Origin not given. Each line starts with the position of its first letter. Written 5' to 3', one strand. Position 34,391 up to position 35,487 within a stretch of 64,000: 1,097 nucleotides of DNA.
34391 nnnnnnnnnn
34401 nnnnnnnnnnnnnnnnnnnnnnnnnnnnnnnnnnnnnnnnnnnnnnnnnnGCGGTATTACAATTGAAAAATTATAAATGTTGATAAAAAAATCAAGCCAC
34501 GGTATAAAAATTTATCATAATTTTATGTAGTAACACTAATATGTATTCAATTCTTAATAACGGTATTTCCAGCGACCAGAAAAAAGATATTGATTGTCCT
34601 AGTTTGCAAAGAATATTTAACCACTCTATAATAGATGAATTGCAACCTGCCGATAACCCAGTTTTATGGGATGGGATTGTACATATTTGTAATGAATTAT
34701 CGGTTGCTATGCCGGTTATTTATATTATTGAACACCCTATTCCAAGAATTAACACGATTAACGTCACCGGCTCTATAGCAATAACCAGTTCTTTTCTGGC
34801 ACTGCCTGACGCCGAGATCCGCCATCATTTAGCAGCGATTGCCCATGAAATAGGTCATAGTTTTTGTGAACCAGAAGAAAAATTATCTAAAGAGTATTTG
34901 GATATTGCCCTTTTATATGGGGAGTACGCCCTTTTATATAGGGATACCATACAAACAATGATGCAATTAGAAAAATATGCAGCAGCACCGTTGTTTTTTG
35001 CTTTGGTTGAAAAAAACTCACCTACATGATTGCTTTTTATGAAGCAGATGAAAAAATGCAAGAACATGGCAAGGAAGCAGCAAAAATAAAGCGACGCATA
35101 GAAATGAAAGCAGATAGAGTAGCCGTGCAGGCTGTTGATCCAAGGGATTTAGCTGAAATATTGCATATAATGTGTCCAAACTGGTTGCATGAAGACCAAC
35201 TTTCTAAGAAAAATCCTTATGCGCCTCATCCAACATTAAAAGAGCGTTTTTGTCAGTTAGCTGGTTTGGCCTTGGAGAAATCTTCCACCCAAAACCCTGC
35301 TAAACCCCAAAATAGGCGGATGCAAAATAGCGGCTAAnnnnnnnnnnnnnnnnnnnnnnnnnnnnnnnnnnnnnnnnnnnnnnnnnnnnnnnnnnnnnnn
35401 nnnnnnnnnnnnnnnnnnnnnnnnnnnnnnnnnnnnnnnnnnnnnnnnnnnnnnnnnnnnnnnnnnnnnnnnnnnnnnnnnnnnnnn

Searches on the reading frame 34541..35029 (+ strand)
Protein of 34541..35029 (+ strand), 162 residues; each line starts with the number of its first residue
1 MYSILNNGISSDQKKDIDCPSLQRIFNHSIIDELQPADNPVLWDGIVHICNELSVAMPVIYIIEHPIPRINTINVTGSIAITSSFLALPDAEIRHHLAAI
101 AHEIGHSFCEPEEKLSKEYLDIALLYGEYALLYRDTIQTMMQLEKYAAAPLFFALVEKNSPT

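Call 3: search_protein_families(library=pfam, proteins=[window:34541-35029:+], max_evalue=10)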
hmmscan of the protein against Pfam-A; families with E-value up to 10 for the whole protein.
window:34541-35029:+ (162 aa): 0 families

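Call 4: search_protein_families(library=ncbifam, proteins=[window:34541-35029:+], max_evalue=10)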
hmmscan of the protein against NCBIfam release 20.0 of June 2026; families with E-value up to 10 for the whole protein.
window:34541-35029:+ (162 aa): 2 families
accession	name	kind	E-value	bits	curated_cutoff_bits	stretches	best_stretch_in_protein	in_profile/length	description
NF002826.0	PRK03001.1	equivalog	0.02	14.1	369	1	30-106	58-135/285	zinc metalloprotease HtpX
NF003425.0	PRK04897.1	equivalog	0.035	13.3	355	1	29-106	69-147/298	zinc metalloprotease HtpX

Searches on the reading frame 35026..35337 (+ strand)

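Call 3: search_protein_families(library=pfam, proteins=[window:35026-35337:+], max_evalue=10)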
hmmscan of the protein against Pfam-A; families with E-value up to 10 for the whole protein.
window:35026-35337:+ (103 aa): 1 family
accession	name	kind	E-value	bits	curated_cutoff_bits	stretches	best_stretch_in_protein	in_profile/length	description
PF01435.24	Peptidase_M48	-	0.028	14.7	20.3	1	20-79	134-183/186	Peptidase family M48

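Call 4: search_protein_families(library=ncbifam, proteins=[window:35026-35337:+], max_evalue=10)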
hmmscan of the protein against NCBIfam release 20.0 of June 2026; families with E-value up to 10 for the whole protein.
window:35026-35337:+ (103 aa): 0 families
